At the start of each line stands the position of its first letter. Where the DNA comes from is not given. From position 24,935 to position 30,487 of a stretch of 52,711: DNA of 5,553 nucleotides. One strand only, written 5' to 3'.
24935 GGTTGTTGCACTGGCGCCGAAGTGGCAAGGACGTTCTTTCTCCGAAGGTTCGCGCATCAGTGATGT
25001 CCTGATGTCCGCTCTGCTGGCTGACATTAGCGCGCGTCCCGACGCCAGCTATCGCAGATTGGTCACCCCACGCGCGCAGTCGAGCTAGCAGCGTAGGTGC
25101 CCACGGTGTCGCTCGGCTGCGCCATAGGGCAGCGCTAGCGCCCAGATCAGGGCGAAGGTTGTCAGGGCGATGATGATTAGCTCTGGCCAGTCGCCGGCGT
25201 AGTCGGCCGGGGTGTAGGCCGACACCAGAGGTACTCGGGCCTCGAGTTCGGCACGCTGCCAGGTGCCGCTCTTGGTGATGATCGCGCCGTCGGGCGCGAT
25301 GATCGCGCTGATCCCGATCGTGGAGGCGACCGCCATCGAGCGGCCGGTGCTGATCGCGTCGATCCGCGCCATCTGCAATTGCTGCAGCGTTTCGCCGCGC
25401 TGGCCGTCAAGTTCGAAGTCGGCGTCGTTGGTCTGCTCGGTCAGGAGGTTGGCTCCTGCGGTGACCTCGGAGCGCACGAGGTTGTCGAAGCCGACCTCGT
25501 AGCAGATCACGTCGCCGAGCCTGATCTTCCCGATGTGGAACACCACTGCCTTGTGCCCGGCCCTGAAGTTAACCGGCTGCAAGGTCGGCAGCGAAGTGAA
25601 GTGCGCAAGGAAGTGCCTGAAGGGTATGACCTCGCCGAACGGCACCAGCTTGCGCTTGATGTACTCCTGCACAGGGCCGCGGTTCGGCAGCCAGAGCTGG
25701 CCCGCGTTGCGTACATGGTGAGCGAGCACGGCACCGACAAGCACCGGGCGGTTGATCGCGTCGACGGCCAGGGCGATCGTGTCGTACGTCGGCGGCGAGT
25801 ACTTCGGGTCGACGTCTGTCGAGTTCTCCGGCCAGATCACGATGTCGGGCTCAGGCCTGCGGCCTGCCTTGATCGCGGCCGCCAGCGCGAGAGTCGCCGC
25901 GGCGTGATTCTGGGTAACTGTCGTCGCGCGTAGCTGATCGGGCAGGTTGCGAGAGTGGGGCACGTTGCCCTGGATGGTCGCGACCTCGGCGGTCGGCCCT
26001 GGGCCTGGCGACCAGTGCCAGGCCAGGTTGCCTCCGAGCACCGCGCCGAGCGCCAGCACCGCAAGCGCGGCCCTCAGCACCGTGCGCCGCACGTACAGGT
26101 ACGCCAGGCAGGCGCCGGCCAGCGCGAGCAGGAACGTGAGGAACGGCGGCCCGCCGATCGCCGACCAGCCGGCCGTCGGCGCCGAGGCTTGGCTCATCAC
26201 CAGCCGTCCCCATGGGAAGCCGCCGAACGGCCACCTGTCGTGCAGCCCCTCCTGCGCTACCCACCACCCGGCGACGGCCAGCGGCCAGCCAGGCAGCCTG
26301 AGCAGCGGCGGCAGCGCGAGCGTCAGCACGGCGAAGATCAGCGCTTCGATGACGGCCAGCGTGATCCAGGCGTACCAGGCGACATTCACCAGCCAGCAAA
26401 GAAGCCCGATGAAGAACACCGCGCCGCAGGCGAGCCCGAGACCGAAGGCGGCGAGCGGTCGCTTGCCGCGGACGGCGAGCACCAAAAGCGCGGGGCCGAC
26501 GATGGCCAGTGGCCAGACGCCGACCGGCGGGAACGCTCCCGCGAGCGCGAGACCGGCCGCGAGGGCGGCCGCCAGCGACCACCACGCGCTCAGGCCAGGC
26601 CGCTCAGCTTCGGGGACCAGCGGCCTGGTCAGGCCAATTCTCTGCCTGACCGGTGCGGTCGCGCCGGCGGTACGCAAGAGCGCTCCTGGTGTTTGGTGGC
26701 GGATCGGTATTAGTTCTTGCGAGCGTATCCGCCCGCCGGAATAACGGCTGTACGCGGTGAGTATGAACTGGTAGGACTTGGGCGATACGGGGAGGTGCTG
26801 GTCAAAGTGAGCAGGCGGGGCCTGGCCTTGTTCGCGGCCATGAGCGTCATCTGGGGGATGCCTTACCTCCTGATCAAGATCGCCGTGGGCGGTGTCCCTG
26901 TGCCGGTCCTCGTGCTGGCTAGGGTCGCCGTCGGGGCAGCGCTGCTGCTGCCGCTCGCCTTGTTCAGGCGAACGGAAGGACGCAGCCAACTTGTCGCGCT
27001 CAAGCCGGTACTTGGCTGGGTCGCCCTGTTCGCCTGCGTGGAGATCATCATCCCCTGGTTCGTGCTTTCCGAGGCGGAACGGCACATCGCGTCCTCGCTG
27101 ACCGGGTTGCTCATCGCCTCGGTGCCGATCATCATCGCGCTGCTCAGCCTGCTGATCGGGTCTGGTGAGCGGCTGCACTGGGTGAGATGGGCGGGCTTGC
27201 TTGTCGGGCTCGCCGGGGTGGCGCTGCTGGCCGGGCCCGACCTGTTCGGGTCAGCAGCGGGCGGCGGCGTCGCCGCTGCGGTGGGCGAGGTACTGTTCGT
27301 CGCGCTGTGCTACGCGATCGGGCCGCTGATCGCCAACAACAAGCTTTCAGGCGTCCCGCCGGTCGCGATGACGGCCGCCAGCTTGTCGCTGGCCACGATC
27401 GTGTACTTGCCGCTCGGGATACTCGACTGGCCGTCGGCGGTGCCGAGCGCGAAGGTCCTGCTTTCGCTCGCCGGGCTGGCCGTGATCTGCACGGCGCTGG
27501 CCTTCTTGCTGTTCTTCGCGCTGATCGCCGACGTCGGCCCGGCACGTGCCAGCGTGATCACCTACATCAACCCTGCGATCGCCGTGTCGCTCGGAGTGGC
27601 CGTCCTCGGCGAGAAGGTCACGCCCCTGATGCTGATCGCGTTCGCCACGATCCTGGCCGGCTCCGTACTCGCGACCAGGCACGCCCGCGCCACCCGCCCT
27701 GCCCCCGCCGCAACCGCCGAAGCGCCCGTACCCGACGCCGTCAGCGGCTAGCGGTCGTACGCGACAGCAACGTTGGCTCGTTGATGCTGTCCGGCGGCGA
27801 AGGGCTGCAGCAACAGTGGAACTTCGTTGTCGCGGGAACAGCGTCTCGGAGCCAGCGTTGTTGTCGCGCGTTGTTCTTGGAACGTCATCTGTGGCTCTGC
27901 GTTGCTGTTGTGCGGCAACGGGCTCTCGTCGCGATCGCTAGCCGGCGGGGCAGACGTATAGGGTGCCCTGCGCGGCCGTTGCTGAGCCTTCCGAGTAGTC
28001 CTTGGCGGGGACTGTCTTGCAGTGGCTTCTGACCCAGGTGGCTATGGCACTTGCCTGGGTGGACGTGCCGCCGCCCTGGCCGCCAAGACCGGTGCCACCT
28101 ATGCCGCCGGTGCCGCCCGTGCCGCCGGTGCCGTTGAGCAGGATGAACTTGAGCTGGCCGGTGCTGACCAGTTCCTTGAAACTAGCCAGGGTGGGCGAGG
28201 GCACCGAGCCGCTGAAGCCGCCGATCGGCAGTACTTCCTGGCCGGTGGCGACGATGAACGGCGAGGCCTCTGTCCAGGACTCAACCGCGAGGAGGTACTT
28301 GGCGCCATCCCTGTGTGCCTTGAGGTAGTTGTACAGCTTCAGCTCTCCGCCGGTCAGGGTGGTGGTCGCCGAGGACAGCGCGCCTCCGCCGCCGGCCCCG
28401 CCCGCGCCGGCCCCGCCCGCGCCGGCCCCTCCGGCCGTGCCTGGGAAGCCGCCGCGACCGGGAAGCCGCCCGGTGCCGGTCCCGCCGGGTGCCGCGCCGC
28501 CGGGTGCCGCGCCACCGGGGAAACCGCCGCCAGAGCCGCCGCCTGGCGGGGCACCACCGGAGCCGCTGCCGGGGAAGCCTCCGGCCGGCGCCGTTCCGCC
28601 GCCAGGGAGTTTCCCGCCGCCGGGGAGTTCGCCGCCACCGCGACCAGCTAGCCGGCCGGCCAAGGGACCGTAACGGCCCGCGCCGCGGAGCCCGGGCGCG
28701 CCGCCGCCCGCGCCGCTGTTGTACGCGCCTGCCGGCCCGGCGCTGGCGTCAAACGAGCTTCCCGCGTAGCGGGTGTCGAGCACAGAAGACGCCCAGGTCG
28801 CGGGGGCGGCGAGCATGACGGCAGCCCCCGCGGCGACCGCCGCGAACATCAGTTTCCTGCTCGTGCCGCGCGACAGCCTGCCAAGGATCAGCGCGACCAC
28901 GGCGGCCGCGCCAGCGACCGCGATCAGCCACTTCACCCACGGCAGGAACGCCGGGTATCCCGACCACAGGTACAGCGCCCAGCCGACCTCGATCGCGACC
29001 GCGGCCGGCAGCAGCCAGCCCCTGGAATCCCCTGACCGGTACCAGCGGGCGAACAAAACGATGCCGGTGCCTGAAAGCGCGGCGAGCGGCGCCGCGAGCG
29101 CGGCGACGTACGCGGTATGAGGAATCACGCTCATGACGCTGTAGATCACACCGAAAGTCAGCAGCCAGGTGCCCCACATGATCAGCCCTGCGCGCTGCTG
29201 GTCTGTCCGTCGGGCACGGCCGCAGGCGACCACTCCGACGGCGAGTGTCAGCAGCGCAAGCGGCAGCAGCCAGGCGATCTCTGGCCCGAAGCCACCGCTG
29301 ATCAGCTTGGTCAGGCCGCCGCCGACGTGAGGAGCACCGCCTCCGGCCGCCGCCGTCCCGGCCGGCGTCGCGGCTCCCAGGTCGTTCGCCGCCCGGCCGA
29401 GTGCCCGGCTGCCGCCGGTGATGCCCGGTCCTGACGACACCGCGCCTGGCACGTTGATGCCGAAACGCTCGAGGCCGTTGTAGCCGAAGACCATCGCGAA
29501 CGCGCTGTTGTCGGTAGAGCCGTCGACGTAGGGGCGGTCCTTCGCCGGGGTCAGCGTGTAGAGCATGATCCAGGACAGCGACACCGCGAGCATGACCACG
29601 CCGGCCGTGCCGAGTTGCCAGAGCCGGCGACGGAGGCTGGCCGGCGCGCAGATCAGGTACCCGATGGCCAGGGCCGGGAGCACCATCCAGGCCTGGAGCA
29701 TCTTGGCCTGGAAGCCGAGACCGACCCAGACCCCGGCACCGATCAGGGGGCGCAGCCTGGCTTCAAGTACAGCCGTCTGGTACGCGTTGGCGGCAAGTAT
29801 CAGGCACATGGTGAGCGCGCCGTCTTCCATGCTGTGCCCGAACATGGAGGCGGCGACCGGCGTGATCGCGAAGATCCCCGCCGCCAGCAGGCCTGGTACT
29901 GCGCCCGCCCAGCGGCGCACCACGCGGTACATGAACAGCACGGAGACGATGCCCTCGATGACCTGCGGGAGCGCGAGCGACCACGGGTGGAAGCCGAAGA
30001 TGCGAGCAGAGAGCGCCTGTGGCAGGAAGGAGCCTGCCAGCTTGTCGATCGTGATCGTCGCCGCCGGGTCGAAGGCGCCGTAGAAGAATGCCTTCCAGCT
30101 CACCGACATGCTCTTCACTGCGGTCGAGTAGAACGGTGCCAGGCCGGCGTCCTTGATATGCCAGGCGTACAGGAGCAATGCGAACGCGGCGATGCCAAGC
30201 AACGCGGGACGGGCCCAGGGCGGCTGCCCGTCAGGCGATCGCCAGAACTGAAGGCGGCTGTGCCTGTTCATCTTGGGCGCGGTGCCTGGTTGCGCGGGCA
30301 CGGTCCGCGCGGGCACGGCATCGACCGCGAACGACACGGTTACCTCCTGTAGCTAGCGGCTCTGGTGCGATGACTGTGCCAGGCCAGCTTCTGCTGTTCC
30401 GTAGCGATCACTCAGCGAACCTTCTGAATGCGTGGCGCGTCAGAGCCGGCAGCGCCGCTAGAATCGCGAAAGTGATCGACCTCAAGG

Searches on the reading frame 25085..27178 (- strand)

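Call 71: search_protein_families(library=pfam, proteins=[window:25085-27178:-], max_evalue=0.000001)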
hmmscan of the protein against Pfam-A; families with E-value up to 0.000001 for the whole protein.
window:25085-27178:- (697 aa): 2 families
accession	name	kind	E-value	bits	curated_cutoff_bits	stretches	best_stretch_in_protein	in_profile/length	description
PF20154.4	LNT_N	-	7.9e-24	85.1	27.1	1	208-356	1-158/159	Apolipoprotein N-acyltransferase N-terminal domain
PF00795.27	CN_hydrolase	-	2.5e-12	47.1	23.2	1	399-651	2-248/256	Carbon-nitrogen hydrolase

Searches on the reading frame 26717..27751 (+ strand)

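Call 11: search_protein_families(library=pfam, proteins=[window:26717-27751:+])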
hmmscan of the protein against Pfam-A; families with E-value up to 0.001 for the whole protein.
window:26717-27751:+ (344 aa): 2 families
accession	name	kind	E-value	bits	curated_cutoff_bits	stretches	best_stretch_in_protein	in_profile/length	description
PF00892.27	EamA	-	2.4e-33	115.7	28.2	2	192-320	7-134/135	EamA-like transporter family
PF06027.18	SLC35F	-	1.2e-05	25.4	21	1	100-318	73-296/299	Solute carrier family 35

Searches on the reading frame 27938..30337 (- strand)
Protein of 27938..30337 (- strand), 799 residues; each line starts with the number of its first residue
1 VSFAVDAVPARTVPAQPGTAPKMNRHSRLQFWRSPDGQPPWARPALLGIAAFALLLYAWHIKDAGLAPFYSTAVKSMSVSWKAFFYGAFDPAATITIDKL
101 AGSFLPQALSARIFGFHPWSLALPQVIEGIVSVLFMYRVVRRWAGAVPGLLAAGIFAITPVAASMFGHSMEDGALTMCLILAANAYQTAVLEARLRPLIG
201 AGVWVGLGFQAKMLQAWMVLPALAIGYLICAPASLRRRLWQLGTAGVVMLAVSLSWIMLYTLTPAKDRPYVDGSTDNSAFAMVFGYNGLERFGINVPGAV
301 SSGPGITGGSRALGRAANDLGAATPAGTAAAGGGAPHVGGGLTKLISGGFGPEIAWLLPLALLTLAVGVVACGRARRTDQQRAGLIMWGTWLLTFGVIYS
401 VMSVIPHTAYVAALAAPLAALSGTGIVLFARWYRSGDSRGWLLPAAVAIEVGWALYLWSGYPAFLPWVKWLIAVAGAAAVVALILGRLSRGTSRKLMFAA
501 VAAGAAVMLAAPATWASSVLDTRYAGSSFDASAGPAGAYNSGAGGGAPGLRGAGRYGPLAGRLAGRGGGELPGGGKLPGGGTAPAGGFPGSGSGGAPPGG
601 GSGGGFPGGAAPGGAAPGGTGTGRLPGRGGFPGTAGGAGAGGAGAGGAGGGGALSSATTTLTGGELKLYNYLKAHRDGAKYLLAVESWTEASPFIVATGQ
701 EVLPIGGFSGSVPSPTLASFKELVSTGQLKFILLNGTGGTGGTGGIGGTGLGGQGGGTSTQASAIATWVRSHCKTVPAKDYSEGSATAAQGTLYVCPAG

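Call 11: search_protein_families(library=pfam, proteins=[window:27938-30337:-])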
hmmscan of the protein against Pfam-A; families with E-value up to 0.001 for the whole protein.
window:27938-30337:- (799 aa): 2 families
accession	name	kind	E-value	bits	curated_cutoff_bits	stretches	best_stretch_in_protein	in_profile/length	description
PF24878.1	YkcB_C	-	6.4e-26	90.5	27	1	668-772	1-85/85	Putative mannosyltransferase YkcB-like, C-terminal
PF13231.12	PMT_2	-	1.1e-22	81.5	26.1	1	107-256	10-160/160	Dolichyl-phosphate-mannose-protein mannosyltransferase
